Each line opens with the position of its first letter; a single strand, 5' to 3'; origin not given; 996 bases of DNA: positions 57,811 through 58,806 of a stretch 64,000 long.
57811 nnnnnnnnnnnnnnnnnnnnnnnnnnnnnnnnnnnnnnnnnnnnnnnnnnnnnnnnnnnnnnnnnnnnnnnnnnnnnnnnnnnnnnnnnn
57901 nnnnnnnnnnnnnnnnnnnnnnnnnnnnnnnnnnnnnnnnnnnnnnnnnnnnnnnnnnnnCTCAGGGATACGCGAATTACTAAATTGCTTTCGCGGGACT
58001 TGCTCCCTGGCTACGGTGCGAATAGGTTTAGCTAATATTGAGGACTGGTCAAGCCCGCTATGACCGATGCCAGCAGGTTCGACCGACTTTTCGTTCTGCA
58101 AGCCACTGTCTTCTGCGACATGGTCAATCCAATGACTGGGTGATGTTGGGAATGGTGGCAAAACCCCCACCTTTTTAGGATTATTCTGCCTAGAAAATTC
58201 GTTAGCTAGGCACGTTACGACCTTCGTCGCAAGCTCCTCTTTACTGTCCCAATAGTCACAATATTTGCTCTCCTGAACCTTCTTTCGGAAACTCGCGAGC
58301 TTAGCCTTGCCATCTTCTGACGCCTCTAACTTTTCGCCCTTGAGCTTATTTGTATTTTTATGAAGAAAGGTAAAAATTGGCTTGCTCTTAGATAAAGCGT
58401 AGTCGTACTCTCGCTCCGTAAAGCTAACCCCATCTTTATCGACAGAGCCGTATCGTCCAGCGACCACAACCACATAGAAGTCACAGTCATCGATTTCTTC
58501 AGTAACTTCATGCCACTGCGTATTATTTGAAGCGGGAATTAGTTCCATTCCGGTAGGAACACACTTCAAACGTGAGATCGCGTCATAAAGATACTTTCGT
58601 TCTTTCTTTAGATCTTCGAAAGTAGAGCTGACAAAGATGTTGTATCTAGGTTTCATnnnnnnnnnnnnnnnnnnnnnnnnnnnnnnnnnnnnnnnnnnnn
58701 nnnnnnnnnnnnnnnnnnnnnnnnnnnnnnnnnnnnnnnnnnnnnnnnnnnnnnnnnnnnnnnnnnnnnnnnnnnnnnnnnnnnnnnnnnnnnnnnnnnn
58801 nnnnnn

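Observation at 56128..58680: Housekeeping primase DnaG fused to an N-terminal DUF4062 (TIR-like) domain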

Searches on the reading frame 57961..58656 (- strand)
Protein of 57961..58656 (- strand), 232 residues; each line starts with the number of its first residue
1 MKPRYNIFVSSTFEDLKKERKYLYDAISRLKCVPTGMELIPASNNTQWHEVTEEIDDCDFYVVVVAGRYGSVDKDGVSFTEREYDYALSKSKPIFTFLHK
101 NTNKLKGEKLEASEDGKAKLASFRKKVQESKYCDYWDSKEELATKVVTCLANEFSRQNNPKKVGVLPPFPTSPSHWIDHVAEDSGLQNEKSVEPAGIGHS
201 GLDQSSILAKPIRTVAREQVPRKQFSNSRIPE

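Call 17: find_homologous_proteins(query=window:57973-58656:-, max_evalue=0.00001)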
Query seq(228 aa) (228 aa): 55 proteins with E <= 0.00001 among 223 candidates.
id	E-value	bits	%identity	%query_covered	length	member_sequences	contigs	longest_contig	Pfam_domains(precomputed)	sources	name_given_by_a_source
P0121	8.7e-42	161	49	66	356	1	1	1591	PF13271.12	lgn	-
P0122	5.7e-41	159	49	67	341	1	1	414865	PF13271.12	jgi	jgi:hypothetical protein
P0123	1.6e-40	157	47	64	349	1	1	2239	PF13271.12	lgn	-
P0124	1.1e-39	154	49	64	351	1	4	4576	PF13271.12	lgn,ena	-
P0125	2.0e-39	154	48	70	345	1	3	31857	PF13271.12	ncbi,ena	-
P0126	3.2e-39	153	50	64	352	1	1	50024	PF13271.12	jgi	jgi:hypothetical protein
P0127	2.2e-38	150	44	70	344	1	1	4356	PF13271.12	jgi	jgi:Domain of unknown function (DUF4062)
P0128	3.3e-38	150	45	70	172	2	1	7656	PF13271.12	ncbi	ncbi:MAG: hypothetical protein DMF69_13040, partial [Acidobacteria bacterium]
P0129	4.1e-38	149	49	66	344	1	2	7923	PF13271.12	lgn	-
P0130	2.3e-37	147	46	66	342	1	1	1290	PF13271.12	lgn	-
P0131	4.6e-37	146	45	71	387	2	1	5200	PF02457.22,PF13271.12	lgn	-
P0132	1.3e-36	144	45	71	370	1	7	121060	PF02457.22,PF13271.12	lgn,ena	-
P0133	6.9e-36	142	47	64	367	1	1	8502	PF13271.12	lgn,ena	-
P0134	3.1e-35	140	46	64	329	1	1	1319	PF13271.12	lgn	-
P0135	3.2e-35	140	43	67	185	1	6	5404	PF13271.12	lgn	-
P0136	3.9e-35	140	47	71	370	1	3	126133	PF13271.12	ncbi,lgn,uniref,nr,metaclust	ncbi:hypothetical protein AU184_04720 [Mycolicibacterium novocastrense]|uniref:DUF4062 domain-contai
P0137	4.9e-35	139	39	90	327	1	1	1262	PF13271.12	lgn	-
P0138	7.2e-35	139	44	68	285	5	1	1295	PF13271.12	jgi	-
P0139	1.3e-34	138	50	55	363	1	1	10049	PF13271.12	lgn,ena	-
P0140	1.4e-34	138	46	71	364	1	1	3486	PF13271.12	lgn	-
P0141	2.5e-34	137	48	69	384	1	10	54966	PF13271.12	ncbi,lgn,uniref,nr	ncbi:DUF4062 domain-containing protein [Mycobacterium simiae]|uniref:DUF4062 domain-containing prote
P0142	4.7e-34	136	46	71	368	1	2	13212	PF13271.12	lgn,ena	-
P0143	1.1e-33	135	43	66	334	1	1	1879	PF13271.12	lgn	-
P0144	1.5e-33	134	46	64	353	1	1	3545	PF13271.12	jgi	-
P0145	2.0e-33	134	44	70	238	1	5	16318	PF13271.12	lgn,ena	-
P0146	4.1e-33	133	42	64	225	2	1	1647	PF13271.12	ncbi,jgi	jgi:hypothetical protein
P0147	8.4e-33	132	44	64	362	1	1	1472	PF13271.12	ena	-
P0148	4.6e-32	130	40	72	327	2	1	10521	PF13271.12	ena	-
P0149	6.0e-32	129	41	67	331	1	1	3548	PF13271.12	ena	-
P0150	9.4e-32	128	43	66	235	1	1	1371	PF13271.12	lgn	-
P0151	1.0e-31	128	45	71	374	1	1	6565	PF13271.12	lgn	-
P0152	1.2e-31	128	41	71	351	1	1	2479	PF13271.12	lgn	-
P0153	2.0e-31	127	43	65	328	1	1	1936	PF13271.12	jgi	jgi:nucleoside 2-deoxyribosyltransferase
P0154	6.0e-31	126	44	71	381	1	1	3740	PF13271.12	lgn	-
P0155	6.1e-31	126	41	67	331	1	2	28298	PF13271.12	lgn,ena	-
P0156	1.6e-30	124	39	67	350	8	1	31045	PF13271.12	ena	-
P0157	8.6e-30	122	39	66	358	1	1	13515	PF13271.12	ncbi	-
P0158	1.2e-29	122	38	68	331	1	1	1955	PF13271.12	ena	-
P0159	1.7e-29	121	44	55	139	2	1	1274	PF13271.12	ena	-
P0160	5.1e-29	120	42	66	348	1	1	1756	PF13271.12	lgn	-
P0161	1.2e-28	118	39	69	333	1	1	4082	PF13271.12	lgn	-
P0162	2.0e-28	118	41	64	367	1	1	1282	PF13271.12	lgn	-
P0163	4.3e-28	117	36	70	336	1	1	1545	PF13271.12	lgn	-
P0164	2.4e-27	114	41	63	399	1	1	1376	PF13271.12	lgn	-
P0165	3.2e-27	114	40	65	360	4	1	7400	PF13271.12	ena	-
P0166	3.9e-27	113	41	64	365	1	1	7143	PF13271.12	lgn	-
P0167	6.7e-27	113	40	65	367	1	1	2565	PF13271.12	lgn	-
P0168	1.2e-26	112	41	66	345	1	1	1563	PF13271.12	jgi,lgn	jgi:hypothetical protein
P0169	3.1e-26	110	38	65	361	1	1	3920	PF13271.12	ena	-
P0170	4.5e-26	110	37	71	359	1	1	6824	PF13271.12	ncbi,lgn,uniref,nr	ncbi:DUF4062 domain-containing protein [Phenylobacterium sp.]|uniref:DUF4062 domain-containing prote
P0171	4.2e-22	97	48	43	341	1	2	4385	PF13271.12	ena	-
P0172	1.1e-21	96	36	65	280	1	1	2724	PF13271.12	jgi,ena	-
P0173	1.0e-20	92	42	58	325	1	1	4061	PF13271.12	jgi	-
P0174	4.7e-20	90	41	61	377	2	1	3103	PF19789.7,PF13271.12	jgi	-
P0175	2.2e-13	68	31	64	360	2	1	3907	PF13271.12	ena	-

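Call 40: search_protein_families(library=padloc, proteins=[P0121, P0125, P0136, P0132], max_evalue=0.01)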
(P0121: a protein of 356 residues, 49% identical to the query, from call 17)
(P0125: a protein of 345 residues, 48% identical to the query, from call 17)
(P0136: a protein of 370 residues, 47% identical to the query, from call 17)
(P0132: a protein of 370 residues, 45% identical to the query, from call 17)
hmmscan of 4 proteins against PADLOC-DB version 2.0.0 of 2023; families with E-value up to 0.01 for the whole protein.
P0121 (356 aa): 0 families

P0125 (345 aa): 0 families

P0136 (370 aa): 0 families

P0132 (370 aa): 1 family
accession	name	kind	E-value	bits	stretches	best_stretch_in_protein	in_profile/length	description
PDLC01682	Cas13a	-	0.0012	17.4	1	120-235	45-153/179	Cas13a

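Call 43: predict_structure(alignment_id=A2)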
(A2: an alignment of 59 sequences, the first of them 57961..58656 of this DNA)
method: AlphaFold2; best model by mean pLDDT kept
length: 232 residues; sequences in the alignment: 59
mean_pLDDT: 82.0   pTM: 0.70
mean pLDDT of the five models: 82.0, 81.6, 80.9, 80.4, 79.5
residues with pLDDT >= 90: 146; 70-90: 15; 50-70: 41; < 50: 30
segments of 3 or more residues with pLDDT < 50: 165-167, 175-182, 184-189, 209-211
pLDDT, mean of each block of 10 residues (from residue 1): 90 90 97 94 93 97 97 96 98 98 93 97 97 97 98 89 56 47 47 52 49 53 65 68
secondary structure, 60 per line:
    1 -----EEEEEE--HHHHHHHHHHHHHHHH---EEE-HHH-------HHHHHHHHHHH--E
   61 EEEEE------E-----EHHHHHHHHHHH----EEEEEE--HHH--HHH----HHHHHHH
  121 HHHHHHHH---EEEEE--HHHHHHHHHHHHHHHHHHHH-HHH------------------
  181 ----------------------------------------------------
elements in order: E6-11 H14-29 E33-35 H47-57 E60-65 H79-89 E94-99 H114-128 E132-136 H139-158

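Call 45: search_solved_structures(query=A2, max_evalue=1, show_alignments=2)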
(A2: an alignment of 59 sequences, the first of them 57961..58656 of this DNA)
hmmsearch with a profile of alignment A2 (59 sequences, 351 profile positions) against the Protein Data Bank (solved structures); distinct sequences matched with E-value up to 1: 13.
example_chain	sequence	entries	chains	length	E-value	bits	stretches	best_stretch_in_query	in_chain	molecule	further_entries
10wc_A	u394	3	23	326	9.4e-103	347.7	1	11-338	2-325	KpSwz DUF4062 | KpSwz | KpSwz TIR/DUF4062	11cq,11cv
3pt1_A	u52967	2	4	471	0.12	15.2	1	109-172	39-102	UPF0364 protein YMR027W | Protein-glutamate O-methyltransferase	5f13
5by0_A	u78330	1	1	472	0.12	15.2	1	109-172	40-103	Protein-glutamate O-methyltransferase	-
9h9y_A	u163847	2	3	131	0.29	13.9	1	274-345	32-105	Transcriptional regulator, PadR-like family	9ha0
7wf8_A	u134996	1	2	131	0.42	13.4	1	122-189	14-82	Sorting nexin-25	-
8zf1_A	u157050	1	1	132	0.43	13.4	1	274-335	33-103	Transcriptional regulator, PadR-like family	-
6t17_A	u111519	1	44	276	0.45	13.3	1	162-303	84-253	Flagellin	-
11gz_A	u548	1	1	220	0.46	13.2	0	16-38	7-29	Telomerase protein component 1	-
7qz5_A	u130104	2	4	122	0.47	13.2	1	274-342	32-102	Transcriptional regulator, PadR-like family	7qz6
8qdh_A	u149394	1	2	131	0.67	12.7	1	275-345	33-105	Transcriptional regulator, PadR-like family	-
9h9w_A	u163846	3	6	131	0.68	12.7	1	274-341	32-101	Transcriptional regulator, PadR-like family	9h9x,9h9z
5djn_A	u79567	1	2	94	0.75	12.5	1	180-234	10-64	Kinesin-like protein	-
7xup_A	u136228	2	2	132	0.78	12.5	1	274-334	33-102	Transcriptional regulator, PadR-like family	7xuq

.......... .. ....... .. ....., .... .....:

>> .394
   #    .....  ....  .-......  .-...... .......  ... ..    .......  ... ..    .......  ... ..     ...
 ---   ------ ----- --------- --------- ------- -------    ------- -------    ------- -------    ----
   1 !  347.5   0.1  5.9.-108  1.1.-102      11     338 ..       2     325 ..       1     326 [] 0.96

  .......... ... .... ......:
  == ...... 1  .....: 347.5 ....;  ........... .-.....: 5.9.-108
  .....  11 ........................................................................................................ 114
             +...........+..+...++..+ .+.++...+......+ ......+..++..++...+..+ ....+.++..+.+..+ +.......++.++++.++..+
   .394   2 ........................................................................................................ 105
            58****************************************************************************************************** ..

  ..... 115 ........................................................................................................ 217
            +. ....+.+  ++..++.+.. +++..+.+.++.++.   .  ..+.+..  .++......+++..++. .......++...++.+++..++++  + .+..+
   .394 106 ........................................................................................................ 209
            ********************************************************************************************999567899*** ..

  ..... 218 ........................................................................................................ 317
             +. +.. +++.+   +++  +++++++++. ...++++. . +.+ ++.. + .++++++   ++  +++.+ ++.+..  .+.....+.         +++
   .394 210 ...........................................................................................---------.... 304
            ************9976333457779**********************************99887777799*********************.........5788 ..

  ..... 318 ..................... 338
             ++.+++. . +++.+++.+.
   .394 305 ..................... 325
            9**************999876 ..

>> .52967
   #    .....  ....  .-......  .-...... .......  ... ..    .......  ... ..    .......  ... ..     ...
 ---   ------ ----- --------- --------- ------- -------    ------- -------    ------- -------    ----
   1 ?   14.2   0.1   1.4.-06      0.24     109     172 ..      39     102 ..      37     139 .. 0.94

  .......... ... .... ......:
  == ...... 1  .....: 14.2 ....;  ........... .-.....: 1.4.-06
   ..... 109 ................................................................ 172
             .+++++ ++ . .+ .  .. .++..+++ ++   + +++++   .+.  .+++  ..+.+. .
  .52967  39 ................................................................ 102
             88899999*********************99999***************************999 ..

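Call 46: fold_search(model_id=the predicted structure, library=pdb)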
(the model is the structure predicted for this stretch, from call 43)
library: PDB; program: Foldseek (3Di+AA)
matches with E <= 10: 1681; with E <= 0.001: 41
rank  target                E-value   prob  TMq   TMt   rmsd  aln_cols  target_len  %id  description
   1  7crc_B                1.6e-05  1.00  0.46  0.11   6.6       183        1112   15  Cryo-EM structure of plant NLR RPP1 tetramer in complex with ATR1 (released 2020-12-16)
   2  7xoz_A                2.5e-05  1.00  0.43  0.58   6.2       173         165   13  Crystal structure of RPPT-TIR (released 2023-11-08)
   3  7uxu_A                3.0e-05  1.00  0.42  0.68   4.4       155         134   15  CryoEM structure of the TIR domain from AbTir in complex with 3AD (released 2022-09-07)
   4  4c6t_D                5.4e-05  1.00  0.43  0.59   6.0       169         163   14  Crystal structure of the RPS4 and RRS1 TIR domain heterodimer (released 2014-05-28)
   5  7xoz_B                5.7e-05  1.00  0.42  0.57   6.6       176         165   14  Crystal structure of RPPT-TIR (released 2023-11-08)
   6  8rpt_A                7.9e-05  1.00  0.41  0.66   4.6       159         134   12  Crystal structure of human DNPH1 mutant- D80A (released 2024-11-20)
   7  9lmq_D                8.4e-05  1.00  0.45  0.35   6.1       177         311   14  Cryo-EM structure of TIR-STING/c-di-GMP complex (released 2025-08-27)
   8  9lmq_A                9.5e-05  1.00  0.42  0.33   7.1       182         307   13  Cryo-EM structure of TIR-STING/c-di-GMP complex (released 2025-08-27)
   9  9lmq_B                9.5e-05  1.00  0.41  0.32   9.1       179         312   15  Cryo-EM structure of TIR-STING/c-di-GMP complex (released 2025-08-27)
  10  9i9q_D                1.2e-04  1.00  0.40  0.63   5.3       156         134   15  Crystal structure of DNPH1 bound by compound 2. (released 2025-11-12)
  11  7un8_A                1.2e-04  1.00  0.31  0.25  10.2       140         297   14  SfSTING with c-di-GMP single fiber (released 2022-07-27)
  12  9i9q_A                1.5e-04  1.00  0.37  0.59   5.6       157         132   15  Crystal structure of DNPH1 bound by compound 2. (released 2025-11-12)
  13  3ozi_A                1.6e-04  1.00  0.43  0.57   7.9       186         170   17  Crystal structure of the TIR domain from the flax disease resistance protein L6 (released 2011-04-27)
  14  9ia6_C                1.7e-04  1.00  0.40  0.66   4.9       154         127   16  Crystal structure of DNPH1 bound by compound 3. (released 2025-11-12)
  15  9ia6_B                1.9e-04  1.00  0.38  0.59   5.4       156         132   16  Crystal structure of DNPH1 bound by compound 3. (released 2025-11-12)
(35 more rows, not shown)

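Call 55: search_solved_structures(query=window:57961-58656:-, max_evalue=0.01, show_alignments=2)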
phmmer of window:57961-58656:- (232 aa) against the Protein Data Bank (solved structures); distinct sequences matched with E-value up to 0.01: 1.
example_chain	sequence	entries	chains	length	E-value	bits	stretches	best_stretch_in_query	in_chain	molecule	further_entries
10wc_A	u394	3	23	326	4.4e-32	114.8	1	3-148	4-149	KpSwz DUF4062 | KpSwz | KpSwz TIR/DUF4062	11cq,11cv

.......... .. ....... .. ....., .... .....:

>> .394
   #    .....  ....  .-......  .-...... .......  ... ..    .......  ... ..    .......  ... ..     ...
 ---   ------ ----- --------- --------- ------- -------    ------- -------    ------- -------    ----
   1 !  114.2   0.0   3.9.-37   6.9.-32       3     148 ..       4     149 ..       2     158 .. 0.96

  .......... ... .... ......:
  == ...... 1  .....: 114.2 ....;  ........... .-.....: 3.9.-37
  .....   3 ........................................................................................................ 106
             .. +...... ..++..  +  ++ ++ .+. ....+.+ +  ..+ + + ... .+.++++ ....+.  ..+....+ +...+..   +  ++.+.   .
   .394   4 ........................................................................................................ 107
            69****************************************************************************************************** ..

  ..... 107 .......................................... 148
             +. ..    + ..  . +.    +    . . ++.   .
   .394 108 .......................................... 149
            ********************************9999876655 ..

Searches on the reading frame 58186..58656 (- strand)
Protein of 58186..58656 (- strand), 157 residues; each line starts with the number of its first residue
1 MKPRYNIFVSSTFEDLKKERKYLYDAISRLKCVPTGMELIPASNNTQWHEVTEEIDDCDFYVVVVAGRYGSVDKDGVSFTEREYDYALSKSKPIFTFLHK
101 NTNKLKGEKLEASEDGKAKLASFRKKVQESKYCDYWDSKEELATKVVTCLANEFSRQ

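Call 65: find_related_loci(query=A3, collection=metagenome_contigs, flank=3500)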
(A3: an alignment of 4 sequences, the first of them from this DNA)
Query A3 (157 aa) in metagenome_contigs; peptide patterns used: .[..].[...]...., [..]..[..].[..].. (x = any residue, [..] = any of these).
600 stretches matched a pattern (row limit reached: there are more); 531 encode a relative of the query (tblastn E <= 1e-3); the best 80 are kept; 80 distinct loci.
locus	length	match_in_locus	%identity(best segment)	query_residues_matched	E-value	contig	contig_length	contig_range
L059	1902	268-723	47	1-152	4e-50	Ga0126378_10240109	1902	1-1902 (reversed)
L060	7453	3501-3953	50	4-154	4e-49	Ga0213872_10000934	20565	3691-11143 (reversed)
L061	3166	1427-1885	50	4-157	4e-49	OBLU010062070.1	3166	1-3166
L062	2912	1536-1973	48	1-146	1e-48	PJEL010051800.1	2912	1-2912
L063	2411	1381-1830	47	1-150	1e-47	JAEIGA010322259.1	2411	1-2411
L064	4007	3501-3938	47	1-146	2e-47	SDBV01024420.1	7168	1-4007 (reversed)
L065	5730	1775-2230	45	1-152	3e-46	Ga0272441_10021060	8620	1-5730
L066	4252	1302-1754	46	4-154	5e-46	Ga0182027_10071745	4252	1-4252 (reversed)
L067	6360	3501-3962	43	4-157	6e-46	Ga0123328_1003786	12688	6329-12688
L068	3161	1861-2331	46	1-157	5e-46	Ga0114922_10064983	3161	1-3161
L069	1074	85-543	43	4-156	7e-48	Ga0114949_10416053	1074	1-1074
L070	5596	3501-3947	47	1-150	2e-45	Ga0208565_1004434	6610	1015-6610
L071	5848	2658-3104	47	1-150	2e-45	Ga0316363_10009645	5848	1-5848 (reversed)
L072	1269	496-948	44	4-154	6e-47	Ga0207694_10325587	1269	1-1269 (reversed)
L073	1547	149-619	45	1-157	3e-46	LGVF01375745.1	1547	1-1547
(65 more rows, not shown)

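Call 84: search_dna_similar(query=window:58186-58656:-, collection=plasmids, mode=protein, max_rows=15)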
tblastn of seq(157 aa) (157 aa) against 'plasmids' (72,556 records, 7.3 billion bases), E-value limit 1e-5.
Records with a match: 222; places in all: 230; records where one place covers at least 80% of the query: 210.
Best place of each record, by identity: <60% 222.
By first word of the organism name: Staphylococcus 200; Acinetobacter 6; Bacillus 3; Sinorhizobium 2; Paraburkholderia 2; Vibrio 1; Paenarthrobacter 1; Salmonella 1; Priestia 1; Tenacibaculum 1; and 4 more.
By predicted mobility (MOB-suite, as given by PLSDB): mobilizable 204; non-mobilizable 14; conjugative 4.
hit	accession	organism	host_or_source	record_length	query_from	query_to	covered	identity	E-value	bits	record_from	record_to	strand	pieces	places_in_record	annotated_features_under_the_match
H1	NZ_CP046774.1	Vibrio alginolyticus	wound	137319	1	150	96%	42.0%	1e-37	142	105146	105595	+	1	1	DUF4062 domain-containing protein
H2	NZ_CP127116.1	Paenarthrobacter sp. R1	cell culture,sediment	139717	4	150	94%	41.9%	6e-34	132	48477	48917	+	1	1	DUF4062 domain-containing protein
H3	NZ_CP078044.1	Acinetobacter junii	whole organism,washroom sink in ...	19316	1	151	96%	39.7%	4e-36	138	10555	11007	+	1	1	DUF4062 domain-containing protein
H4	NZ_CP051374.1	Salmonella enterica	bovine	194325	4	157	98%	37.7%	2e-30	122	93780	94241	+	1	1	DUF4062 domain-containing protein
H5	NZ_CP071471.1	Priestia megaterium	whole organism,Hypersaline environment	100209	4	154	96%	37.1%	1e-29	119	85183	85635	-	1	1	DUF4062 domain-containing protein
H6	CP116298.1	Tenacibaculum finnmarkense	Atlantic salmon (Salmo salar ...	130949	4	150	94%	38.1%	6e-29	117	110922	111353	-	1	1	DUF4062 domain-containing protein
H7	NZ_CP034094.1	Acinetobacter baumannii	Homo sapiens,sputum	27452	4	133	83%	42.8%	4e-23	101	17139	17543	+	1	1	DUF4062 domain-containing protein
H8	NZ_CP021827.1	Sinorhizobium meliloti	Medicago truncatula,Single Cell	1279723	4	146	91%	37.1%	6e-27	112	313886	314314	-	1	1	record has no annotation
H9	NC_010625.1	Paraburkholderia phymatum STM815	-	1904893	1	127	81%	39.9%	7e-20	92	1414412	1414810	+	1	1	record has no annotation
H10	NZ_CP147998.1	Neorhizobium sp. EC2-8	-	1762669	1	136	87%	37.1%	2e-18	88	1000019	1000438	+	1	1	record has no annotation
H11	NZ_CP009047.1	Staphylococcus epidermidis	clinical isolate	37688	2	131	83%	38.2%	7e-20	92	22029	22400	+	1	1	DUF4062 domain-containing protein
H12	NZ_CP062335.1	Staphylococcus aureus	Homo sapiens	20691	2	133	84%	36.1%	1e-19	91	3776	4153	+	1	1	DUF4062 domain-containing protein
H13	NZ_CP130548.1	Staphylococcus aureus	Homo sapiens,purulent fluid,purulent ...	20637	2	133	84%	36.1%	1e-19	91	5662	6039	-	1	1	DUF4062 domain-containing protein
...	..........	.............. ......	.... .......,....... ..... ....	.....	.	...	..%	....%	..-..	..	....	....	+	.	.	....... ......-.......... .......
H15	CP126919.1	Staphylococcus aureus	Homo sapiens,The strain was isolated ...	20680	2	133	84%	36.1%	1e-19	91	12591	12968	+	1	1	DUF4062 domain-containing protein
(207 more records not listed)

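Call 85: search_dna_similar(query=window:58186-58656:-, collection=phages, mode=protein, max_rows=10)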
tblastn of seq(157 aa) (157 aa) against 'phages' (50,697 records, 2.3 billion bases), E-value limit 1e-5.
Records with a match: 2; places in all: 2; records where one place covers at least 80% of the query: 2.
Best place of each record, by identity: <60% 2.
By first word of the organism name: Acinetobacter 2.
By host as written in the record: - 2.
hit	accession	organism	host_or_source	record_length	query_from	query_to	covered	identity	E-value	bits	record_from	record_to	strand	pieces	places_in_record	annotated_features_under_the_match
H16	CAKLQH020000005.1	Acinetobacter phage MD-2021a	not known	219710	1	146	93%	29.3%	2e-12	69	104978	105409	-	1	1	Uncharacterised protein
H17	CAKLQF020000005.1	Acinetobacter phage MD-2021a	not known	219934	1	146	93%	29.3%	2e-12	69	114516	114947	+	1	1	Uncharacterised protein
